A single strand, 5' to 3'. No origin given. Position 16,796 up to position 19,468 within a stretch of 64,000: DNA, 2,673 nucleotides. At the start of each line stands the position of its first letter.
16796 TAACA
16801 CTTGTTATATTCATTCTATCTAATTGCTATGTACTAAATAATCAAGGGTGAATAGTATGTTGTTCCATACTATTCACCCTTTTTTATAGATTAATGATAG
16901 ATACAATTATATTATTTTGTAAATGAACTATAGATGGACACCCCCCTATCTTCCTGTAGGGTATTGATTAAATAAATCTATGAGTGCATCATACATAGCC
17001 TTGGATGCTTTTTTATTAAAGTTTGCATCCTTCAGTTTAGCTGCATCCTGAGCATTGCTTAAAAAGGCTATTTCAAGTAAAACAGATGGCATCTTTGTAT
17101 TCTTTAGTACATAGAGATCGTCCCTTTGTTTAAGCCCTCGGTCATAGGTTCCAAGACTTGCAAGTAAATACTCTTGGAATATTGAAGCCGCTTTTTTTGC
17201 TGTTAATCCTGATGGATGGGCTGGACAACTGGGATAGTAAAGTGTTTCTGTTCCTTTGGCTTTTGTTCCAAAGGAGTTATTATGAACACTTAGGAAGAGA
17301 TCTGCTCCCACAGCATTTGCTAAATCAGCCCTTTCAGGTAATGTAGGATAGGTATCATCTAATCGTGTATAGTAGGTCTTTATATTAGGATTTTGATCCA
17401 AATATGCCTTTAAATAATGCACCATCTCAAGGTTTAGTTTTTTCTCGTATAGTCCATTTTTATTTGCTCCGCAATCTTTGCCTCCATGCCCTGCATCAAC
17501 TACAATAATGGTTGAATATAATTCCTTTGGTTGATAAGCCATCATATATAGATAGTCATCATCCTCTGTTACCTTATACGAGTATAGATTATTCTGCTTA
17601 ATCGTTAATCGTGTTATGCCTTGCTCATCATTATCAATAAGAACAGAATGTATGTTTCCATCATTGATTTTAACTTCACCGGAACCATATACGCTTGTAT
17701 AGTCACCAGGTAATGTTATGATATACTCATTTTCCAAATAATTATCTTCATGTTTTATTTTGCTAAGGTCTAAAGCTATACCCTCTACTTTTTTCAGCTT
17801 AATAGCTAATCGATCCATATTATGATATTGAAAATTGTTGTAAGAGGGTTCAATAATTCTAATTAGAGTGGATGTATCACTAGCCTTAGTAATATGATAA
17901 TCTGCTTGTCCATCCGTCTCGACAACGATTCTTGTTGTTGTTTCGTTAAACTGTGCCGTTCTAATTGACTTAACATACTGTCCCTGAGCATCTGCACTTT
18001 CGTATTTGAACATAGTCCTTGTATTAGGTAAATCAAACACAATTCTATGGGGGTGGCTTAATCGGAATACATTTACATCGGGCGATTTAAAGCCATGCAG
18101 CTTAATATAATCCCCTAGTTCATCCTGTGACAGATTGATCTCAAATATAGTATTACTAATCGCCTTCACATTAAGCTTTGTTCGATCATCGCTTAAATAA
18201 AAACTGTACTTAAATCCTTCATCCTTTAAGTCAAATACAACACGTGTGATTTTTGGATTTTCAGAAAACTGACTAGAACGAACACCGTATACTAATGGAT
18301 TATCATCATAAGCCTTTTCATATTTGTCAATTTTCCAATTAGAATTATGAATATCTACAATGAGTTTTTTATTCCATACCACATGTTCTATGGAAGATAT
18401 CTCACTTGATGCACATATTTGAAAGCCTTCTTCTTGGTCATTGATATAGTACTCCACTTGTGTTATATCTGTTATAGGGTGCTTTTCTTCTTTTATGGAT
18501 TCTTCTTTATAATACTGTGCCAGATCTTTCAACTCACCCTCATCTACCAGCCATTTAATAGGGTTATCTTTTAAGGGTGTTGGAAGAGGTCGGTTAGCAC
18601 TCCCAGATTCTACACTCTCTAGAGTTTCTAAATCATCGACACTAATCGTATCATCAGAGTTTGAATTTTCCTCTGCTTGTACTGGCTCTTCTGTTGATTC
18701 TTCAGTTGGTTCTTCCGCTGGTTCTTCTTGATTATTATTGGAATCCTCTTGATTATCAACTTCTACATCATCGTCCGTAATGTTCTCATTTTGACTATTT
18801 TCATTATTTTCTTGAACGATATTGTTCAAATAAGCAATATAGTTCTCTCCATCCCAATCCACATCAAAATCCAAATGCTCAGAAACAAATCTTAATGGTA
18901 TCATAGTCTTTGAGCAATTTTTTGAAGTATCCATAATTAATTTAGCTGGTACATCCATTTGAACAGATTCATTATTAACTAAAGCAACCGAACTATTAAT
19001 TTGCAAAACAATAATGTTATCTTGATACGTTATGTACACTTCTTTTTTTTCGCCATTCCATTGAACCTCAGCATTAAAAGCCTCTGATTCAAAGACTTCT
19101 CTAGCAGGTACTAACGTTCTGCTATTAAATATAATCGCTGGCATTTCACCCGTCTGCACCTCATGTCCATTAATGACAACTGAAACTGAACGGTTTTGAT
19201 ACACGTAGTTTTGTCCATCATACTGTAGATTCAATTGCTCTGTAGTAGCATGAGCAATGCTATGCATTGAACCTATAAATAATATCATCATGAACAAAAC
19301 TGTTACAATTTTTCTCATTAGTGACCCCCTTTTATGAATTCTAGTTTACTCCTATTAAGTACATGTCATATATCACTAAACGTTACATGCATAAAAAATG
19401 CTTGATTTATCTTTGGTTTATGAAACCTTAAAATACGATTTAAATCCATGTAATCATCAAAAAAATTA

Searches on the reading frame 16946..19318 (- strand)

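Call 18: search_protein_families(library=pfam, proteins=[window:16946-19318:-], max_evalue=0.00001)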
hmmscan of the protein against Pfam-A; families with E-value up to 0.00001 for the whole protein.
window:16946-19318:- (790 aa): 3 families
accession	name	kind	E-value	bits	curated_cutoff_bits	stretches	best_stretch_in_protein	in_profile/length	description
PF01520.23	Amidase_3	-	2.8e-46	158.2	27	1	605-780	1-173/174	N-acetylmuramoyl-L-alanine amidase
PF07833.16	Cu_amine_oxidN1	-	4.1e-28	97.9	24.2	1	48-161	1-105/108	Copper amine oxidase N-terminal domain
PF11741.13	AMIN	-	1.4e-18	67.2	20.5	1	400-477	8-90/101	AMIN domain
